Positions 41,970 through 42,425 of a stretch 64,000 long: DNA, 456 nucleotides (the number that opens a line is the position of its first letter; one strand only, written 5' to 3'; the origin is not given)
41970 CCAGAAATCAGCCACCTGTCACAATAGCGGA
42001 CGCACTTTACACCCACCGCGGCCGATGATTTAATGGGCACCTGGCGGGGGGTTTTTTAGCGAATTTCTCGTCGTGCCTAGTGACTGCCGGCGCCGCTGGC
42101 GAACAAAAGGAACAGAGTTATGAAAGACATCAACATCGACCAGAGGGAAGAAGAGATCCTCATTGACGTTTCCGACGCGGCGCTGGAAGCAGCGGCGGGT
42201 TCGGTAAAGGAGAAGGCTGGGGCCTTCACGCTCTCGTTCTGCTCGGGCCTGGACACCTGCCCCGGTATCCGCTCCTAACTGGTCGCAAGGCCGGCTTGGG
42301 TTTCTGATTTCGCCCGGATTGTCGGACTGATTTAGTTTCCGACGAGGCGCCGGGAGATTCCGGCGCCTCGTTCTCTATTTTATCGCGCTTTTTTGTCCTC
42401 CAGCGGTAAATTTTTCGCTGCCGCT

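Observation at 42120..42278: Unlisted 52-aa lanthipeptide-precursor-like gene facing the LanM gene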

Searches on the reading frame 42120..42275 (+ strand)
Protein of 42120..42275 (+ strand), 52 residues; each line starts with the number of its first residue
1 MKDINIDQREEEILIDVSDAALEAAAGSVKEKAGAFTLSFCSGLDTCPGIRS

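Call 5: search_protein_families(library=ncbifam, proteins=[window:42120-42275:+], max_evalue=1)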
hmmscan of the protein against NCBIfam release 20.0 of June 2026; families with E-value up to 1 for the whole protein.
seq(52 aa): 2 families
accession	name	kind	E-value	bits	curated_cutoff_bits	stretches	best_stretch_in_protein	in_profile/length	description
NF004716.0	PRK06060.1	equivalog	0.0034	15.6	1228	1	3-39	395-431/705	p-hydroxybenzoic acid--AMP ligase FadD22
TIGR00103.1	DNA_YbaB_EbfC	equivalog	0.12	12.5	49.45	1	5-49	62-103/104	YbaB/EbfC family nucleoid-associated protein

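Call 6: search_protein_families(library=pfam, proteins=[window:42120-42275:+], max_evalue=1)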
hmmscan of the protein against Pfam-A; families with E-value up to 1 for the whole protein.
seq(52 aa): 0 families

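Call 7: find_homologous_proteins(query=window:42120-42275:+, max_evalue=10)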
Query seq(52 aa) (52 aa): 296 proteins with E <= 10 among 296 candidates; the best 120 are listed.
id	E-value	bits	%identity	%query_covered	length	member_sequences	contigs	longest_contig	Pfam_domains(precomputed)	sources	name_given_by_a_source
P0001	2.2e-25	104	100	100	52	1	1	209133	-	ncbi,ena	-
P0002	2.2e-20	88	87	100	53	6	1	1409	-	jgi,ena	-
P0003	3.1e-19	85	86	94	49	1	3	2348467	-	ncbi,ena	-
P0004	4.3e-19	84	90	94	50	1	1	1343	-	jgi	jgi:hypothetical protein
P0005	6.3e-19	84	84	96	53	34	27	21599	-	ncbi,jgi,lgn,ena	jgi:hypothetical protein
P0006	8.7e-19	83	86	94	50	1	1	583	-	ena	-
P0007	1.4e-18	82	84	96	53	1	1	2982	-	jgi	jgi:hypothetical protein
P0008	1.5e-18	82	82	96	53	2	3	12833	-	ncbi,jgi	jgi:hypothetical protein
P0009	2.0e-18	82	88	94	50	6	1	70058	-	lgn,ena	-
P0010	2.5e-18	82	82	96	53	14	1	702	-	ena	-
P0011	4.1e-18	81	80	96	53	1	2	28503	-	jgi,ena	jgi:hypothetical protein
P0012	4.5e-18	81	86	94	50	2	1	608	-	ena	-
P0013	4.7e-18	81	86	94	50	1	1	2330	-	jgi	jgi:hypothetical protein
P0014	4.8e-18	81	84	94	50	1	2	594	-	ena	-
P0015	5.3e-18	81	82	96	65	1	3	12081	-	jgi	jgi:hypothetical protein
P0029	2.2e-17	79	84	92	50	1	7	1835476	-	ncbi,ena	-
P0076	1.2e-15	73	78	94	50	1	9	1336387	-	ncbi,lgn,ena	-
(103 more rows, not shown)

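Call 9: find_related_loci(query=A1, collection=genome_contigs, flank=8000)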
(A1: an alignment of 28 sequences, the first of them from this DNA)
Query A1 (52 aa) in genome_contigs; peptide patterns used: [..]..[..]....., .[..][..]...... (x = any residue, [..] = any of these).
599 stretches matched a pattern (row limit reached: there are more); 37 encode a relative of the query (tblastn E <= 1e-3); 37 distinct loci.
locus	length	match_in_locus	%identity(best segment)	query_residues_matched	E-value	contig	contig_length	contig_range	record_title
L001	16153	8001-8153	84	1-50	2e-24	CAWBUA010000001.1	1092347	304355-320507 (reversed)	MAG: uncultured Alphaproteobacteria bacterium isolate MFD05502.bin.1.117 genome assembly, contig: contig_12222, whole ge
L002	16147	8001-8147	83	1-52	1e-22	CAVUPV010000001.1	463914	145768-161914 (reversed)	MAG: uncultured Alphaproteobacteria bacterium isolate MFD06092.bin.2.96 genome assembly, contig: contig_18044, whole gen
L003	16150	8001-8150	82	1-49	2e-22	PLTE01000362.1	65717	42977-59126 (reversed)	MAG: Hyphomicrobiales bacterium isolate bog_931 73.20120700_S1D.242_contig_40747, whole genome shotgun sequence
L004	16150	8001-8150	80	1-50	2e-21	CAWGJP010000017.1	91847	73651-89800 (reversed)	MAG: uncultured Alphaproteobacteria bacterium isolate MFD02671.bin.1.117 genome assembly, contig: contig_60996, whole ge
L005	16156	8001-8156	77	1-51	4e-21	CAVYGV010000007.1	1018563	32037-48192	MAG: uncultured Alphaproteobacteria bacterium isolate MFD03399.bin.1.67 genome assembly, contig: contig_7049, whole geno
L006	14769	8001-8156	75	1-52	6e-20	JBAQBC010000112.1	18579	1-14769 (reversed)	MAG: Xanthobacteraceae bacterium isolate MFD00375_ilm_asm_bin8 k127_202477, whole genome shotgun sequence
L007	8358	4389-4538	76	2-50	8e-20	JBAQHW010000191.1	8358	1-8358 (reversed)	MAG: Xanthobacteraceae bacterium isolate MFD04870_ilm_asm_bin17 k127_280191, whole genome shotgun sequence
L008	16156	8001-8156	75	1-52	2e-19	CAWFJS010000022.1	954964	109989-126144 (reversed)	MAG: uncultured Alphaproteobacteria bacterium isolate MFD01872.bin.2.154 genome assembly, contig: contig_72075, whole ge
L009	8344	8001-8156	74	1-52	7e-19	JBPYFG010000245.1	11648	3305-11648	MAG: Xanthobacteraceae bacterium isolate Bin.009.fastaField_pasture_P3 k127_3767563, whole genome shotgun sequence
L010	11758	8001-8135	80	5-48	3e-18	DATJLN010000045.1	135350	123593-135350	MAG TPA_asm: Xanthobacteraceae bacterium isolate SMAG_U14810 k141_391481, whole genome shotgun sequence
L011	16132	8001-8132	82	6-48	3e-18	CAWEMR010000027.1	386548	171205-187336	MAG: uncultured Alphaproteobacteria bacterium isolate MFD05521.bin.1.134 genome assembly, contig: contig_44964, whole ge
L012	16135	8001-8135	80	5-48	3e-18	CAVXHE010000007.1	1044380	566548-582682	MAG: uncultured Alphaproteobacteria bacterium isolate MFD05521.bin.2.1 genome assembly, contig: contig_37859, whole geno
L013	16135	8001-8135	78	5-48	4e-17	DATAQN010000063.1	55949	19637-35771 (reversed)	MAG TPA_asm: Xanthobacteraceae bacterium isolate SMAG_U5468 k141_3224578, whole genome shotgun sequence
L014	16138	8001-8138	74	5-49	4e-17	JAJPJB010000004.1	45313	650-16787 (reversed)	MAG: Hyphomicrobiaceae bacterium isolate Centralia_MAG_41 k107_13105933, whole genome shotgun sequence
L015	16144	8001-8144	69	1-47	2e-16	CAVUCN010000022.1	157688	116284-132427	MAG: uncultured Alphaproteobacteria bacterium isolate MFD05513.bin.2.166 genome assembly, contig: contig_52410, whole ge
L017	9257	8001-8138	59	4-49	1e-13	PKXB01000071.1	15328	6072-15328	MAG: Hyphomicrobiales bacterium isolate palsa_910 73.20120500_P27.1_contig_1101, whole genome shotgun sequence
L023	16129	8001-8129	61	6-48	6e-11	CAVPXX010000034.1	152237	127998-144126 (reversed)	MAG: uncultured Alphaproteobacteria bacterium isolate MFD01872.bin.1.321 genome assembly, contig: contig_89430, whole ge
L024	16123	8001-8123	51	10-48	2e-9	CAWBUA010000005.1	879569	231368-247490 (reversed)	MAG: uncultured Alphaproteobacteria bacterium isolate MFD05502.bin.1.117 genome assembly, contig: contig_41019, whole ge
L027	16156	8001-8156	44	4-52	5e-8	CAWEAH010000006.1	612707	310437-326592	MAG: uncultured Alphaproteobacteria bacterium isolate MFD05512.bin.2.118 genome assembly, contig: contig_28815, whole ge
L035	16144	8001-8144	49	1-49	5e-6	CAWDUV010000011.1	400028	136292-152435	MAG: uncultured proteobacterium isolate MFD05442.bin.1.94 genome assembly, contig: contig_5813, whole genome shotgun seq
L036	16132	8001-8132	52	7-49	5e-5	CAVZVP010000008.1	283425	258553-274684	MAG: uncultured Alphaproteobacteria bacterium isolate MFD02159.bin.1.126 genome assembly, contig: contig_21706, whole ge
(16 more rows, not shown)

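Call 13: search_protein_families(library=pfam, proteins=[L015:724-2379:+, L015:2438-3823:+, L015:3827-4426:+, L003:8722-9969:-, L003:9973-10968:-, L006:8380-9642:-, L006:9646-10659:-, L027:8210-9439:-, L027:9832-13491:+, L027:6582-7871:-], max_evalue=0.001)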
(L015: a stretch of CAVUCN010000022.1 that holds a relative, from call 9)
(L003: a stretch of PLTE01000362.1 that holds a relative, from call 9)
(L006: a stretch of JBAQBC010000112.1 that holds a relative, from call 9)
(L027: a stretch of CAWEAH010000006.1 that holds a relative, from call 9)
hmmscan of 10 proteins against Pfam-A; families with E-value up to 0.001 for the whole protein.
L015:724-2379:+ (552 aa): 3 families
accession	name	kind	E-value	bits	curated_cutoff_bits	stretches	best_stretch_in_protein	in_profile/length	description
PF00005.33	ABC_tran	-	2.2e-25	90.3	25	1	358-493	3-137/137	ABC transporter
PF13304.12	AAA_21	-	1.3e-09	39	27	1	459-525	232-300/304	AAA domain, putative AbiEii toxin, Type IV TA system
PF02463.25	SMC_N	-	4.8e-05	23.3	40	0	452-531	135-205/220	RecF/RecN/SMC N terminal domain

L015:2438-3823:+ (462 aa): 1 family
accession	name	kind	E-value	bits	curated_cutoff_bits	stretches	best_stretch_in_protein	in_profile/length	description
PF01145.31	Band_7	-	3.3e-22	79.8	23.6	1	43-252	3-166/176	SPFH domain / Band 7 family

L015:3827-4426:+ (200 aa): 0 families

L003:8722-9969:- (416 aa): 3 families
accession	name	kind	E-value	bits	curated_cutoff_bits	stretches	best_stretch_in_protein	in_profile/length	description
PF00534.26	Glycos_transf_1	-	6.8e-14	52.2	26.4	1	223-386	11-171/172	Glycosyl transferases group 1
PF13579.12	Glyco_trans_4_4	-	4.6e-12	47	29.7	1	25-201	6-158/158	Glycosyl transferase 4-like domain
PF13692.12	Glyco_trans_1_4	-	5.9e-08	33.5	27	1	227-372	2-141/142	Glycosyl transferases group 1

L003:9973-10968:- (332 aa): 7 families
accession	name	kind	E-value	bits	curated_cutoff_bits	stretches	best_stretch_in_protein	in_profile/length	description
PF16363.11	GDP_Man_Dehyd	-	5.3e-50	171.2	27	1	10-304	1-329/332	GDP-mannose 4,6 dehydratase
PF01370.27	Epimerase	-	7.8e-50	170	20.9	1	9-244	1-240/240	NAD dependent epimerase/dehydratase family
PF07993.18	NAD_binding_4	-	3.7e-09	36.6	20.1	0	68-195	86-220/258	Male sterility protein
PF04321.23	RmlD_sub_bind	-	4.9e-08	32.8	27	1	8-274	2-244/287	RmlD substrate binding domain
PF01073.25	3Beta_HSD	-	1.7e-05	24.4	22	1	10-160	1-157/280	3-beta hydroxysteroid dehydrogenase/isomerase family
PF02719.21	Polysacc_synt_2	-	2.3e-05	24.2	20.2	0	9-36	1-28/293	Polysaccharide biosynthesis protein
PF00106.31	adh_short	-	0.00077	19.4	26.6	0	9-64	3-59/195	short chain dehydrogenase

L006:8380-9642:- (421 aa): 2 families
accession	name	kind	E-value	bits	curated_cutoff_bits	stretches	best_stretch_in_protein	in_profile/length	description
PF12536.13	DUF3734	-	7.1e-32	110.3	22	1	271-375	1-105/106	Patatin phospholipase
PF01734.28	Patatin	-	4.4e-31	109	27.7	1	32-234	1-190/191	Patatin-like phospholipase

L006:9646-10659:- (338 aa): 1 family
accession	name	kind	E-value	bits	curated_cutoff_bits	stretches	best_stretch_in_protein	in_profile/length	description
PF01292.26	Ni_hydr_CYTB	-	2.5e-18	66.9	30.1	1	146-314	2-177/179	Prokaryotic cytochrome b561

L027:8210-9439:- (410 aa): 1 family
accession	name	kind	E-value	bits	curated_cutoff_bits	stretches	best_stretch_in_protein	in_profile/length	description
PF01757.29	Acyl_transf_3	-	3.6e-16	59.6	31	1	51-378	3-325/326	Acyltransferase domain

L027:9832-13491:+ (1220 aa): 8 families
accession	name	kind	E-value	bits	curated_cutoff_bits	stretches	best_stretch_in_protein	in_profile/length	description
PF01590.32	GAF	-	4e-79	264.1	22.4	5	783-922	1-133/133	GAF domain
PF13185.12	GAF_2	-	3.7e-73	244.6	28.6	5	783-923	3-136/136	GAF domain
PF13492.12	GAF_3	-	3.8e-46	157.1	27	4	783-924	1-129/129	GAF domain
PF02518.31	HATPase_c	-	8.8e-22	78.1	26.4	1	1097-1211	5-110/111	Histidine kinase-, DNA gyrase B-, and HSP90-like ATPase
PF11849.14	DUF3369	-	1.2e-12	48.8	27.2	0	195-233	130-168/168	Domain of unknown function (DUF3369)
PF15714.11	SpoVT_C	-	2.4e-06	28.1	27.5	0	517-572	62-120/128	Stage V sporulation protein T C-terminal, transcription factor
PF00512.31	HisKA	-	3e-06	27.6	26.9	1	961-1046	2-65/66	His Kinase A (phospho-acceptor) domain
PF14827.12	dCache_3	-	0.00098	19.2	25.7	0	170-255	113-198/239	Double sensory domain of two-component sensor kinase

L027:6582-7871:- (430 aa): 0 families

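Call 14: find_encoding_contigs(protein=P0001, flank=10000, max_places=3)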
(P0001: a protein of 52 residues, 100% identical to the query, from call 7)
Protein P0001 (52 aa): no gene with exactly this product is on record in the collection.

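Call 22: search_protein_families(library=ncbifam, proteins=[L002:4479-7724:-], max_evalue=0.001)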
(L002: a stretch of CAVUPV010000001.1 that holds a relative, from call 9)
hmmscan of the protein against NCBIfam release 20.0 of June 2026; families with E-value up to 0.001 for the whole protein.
L002:4479-7724:- (1082 aa): 3 families
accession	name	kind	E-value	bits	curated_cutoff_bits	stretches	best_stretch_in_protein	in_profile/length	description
TIGR03897.1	lanti_2_LanM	subfamily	3.2e-219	730.1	304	1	139-1073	2-932/932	type 2 lanthipeptide synthetase LanM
NF038150.1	lanthi_synth_IV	equivalog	4.8e-25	88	650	1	720-1070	505-843/851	class IV lanthionine synthetase LanL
NF038151.1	lanthi_synth_III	equivalog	4.6e-13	48.5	575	1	796-965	577-735/833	class III lanthionine synthetase LanKC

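Call 23: search_protein_families(library=pfam, proteins=[L002:4479-7724:-], max_evalue=0.001)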
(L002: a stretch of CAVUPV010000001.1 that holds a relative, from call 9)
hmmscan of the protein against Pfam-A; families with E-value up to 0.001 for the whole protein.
L002:4479-7724:- (1082 aa): 2 families
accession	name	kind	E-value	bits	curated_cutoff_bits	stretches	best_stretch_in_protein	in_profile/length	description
PF13575.12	DUF4135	-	4.3e-99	332.7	29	1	223-597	2-376/378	Domain of unknown function (DUF4135)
PF05147.19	LANC_like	-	6.7e-53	179.9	23.2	1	721-1076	4-346/350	Lanthionine synthetase C-like protein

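Call 32: list_cluster_members(proteins=[P0001, P0003, P0029, P0076])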
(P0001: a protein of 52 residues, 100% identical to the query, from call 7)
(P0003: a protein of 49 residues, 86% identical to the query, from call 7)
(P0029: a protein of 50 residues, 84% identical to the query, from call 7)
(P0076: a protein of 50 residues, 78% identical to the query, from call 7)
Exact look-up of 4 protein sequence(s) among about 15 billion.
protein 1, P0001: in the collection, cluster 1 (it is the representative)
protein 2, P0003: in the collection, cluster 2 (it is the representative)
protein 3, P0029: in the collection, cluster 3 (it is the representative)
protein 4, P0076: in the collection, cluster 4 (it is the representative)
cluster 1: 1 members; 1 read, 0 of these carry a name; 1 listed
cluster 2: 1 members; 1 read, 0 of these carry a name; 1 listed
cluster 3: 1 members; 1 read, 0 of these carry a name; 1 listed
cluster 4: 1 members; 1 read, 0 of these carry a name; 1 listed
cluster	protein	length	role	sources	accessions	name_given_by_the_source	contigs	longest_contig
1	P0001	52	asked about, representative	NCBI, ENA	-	-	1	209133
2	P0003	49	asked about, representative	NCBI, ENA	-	-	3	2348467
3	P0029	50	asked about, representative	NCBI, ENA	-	-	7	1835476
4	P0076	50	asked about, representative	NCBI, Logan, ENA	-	-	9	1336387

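Call 33: find_encoding_contigs(protein=P0076, flank=10000, max_places=3)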
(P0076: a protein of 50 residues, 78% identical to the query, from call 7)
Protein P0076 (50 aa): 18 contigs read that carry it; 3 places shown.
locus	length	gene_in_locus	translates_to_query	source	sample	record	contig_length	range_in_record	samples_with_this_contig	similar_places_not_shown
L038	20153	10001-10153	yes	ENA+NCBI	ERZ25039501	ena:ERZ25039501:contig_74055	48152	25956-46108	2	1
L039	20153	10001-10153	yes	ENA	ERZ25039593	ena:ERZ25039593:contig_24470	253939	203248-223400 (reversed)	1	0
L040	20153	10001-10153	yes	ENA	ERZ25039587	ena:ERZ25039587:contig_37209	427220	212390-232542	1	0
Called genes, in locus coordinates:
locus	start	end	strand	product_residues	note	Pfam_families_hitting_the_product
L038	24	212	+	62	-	-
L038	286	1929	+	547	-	PF00005:ABC_tran, PF02463:SMC_N (faint), PF13304:AAA_21 (weak)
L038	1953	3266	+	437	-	PF01145:Band_7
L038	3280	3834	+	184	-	-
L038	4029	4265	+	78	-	-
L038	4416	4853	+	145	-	-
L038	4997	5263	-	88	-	-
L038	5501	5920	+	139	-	-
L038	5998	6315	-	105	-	-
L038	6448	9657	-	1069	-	PF13575:DUF4135, PF05147:LANC_like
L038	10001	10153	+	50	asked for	-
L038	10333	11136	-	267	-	PF00005:ABC_tran, PF13304:AAA_21 (faint)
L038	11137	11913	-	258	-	PF00005:ABC_tran, PF13304:AAA_21 (faint), PF12399:BCA_ABC_TP_C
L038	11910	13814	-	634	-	PF02653:BPD_transp_2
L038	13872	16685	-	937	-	PF02653:BPD_transp_2, PF13433:Peripla_BP_5 (faint), PF13458:Peripla_BP_6, PF01094:ANF_receptor (weak)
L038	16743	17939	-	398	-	PF13433:Peripla_BP_5 (faint), PF13458:Peripla_BP_6, PF01094:ANF_receptor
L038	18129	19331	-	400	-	PF13433:Peripla_BP_5 (weak), PF13458:Peripla_BP_6, PF01094:ANF_receptor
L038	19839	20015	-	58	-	-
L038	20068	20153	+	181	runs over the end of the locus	PF00908:dTDP_sugar_isom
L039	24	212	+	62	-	-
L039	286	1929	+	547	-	PF00005:ABC_tran, PF02463:SMC_N (faint), PF13304:AAA_21 (weak)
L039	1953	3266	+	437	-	PF01145:Band_7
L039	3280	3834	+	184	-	-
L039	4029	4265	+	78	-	-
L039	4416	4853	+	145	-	-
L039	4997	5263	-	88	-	-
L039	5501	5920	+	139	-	-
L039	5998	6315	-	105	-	-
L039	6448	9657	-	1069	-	PF13575:DUF4135, PF05147:LANC_like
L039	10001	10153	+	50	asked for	-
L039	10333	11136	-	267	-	PF00005:ABC_tran, PF13304:AAA_21 (faint)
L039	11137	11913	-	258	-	PF00005:ABC_tran, PF13304:AAA_21 (faint), PF12399:BCA_ABC_TP_C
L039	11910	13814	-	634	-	PF02653:BPD_transp_2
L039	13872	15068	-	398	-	PF13433:Peripla_BP_5 (faint), PF13458:Peripla_BP_6, PF01094:ANF_receptor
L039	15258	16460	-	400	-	PF13433:Peripla_BP_5 (weak), PF13458:Peripla_BP_6, PF01094:ANF_receptor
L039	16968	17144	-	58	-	-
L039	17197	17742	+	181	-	PF00908:dTDP_sugar_isom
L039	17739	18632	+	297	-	PF01370:Epimerase, PF02719:Polysacc_synt_2 (faint), PF04321:RmlD_sub_bind, PF16363:GDP_Man_Dehyd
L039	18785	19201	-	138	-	PF00872:Transposase_mut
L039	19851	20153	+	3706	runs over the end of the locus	-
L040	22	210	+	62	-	-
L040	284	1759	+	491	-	PF00005:ABC_tran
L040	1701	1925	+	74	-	-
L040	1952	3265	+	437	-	PF01145:Band_7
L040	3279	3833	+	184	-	-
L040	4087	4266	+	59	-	-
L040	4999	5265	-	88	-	-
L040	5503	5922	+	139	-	-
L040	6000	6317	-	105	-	-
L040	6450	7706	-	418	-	PF05147:LANC_like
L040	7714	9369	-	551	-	PF13575:DUF4135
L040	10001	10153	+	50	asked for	-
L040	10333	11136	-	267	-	PF00005:ABC_tran, PF13304:AAA_21 (faint)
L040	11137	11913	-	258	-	PF00005:ABC_tran, PF13304:AAA_21 (faint), PF12399:BCA_ABC_TP_C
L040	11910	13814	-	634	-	PF02653:BPD_transp_2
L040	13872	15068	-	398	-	PF13433:Peripla_BP_5 (faint), PF13458:Peripla_BP_6, PF01094:ANF_receptor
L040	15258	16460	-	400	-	PF13433:Peripla_BP_5 (weak), PF13458:Peripla_BP_6, PF01094:ANF_receptor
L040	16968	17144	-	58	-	-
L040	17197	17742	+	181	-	PF00908:dTDP_sugar_isom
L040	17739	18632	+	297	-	PF01370:Epimerase, PF02719:Polysacc_synt_2 (faint), PF04321:RmlD_sub_bind, PF16363:GDP_Man_Dehyd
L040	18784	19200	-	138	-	PF00872:Transposase_mut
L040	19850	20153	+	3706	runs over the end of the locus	-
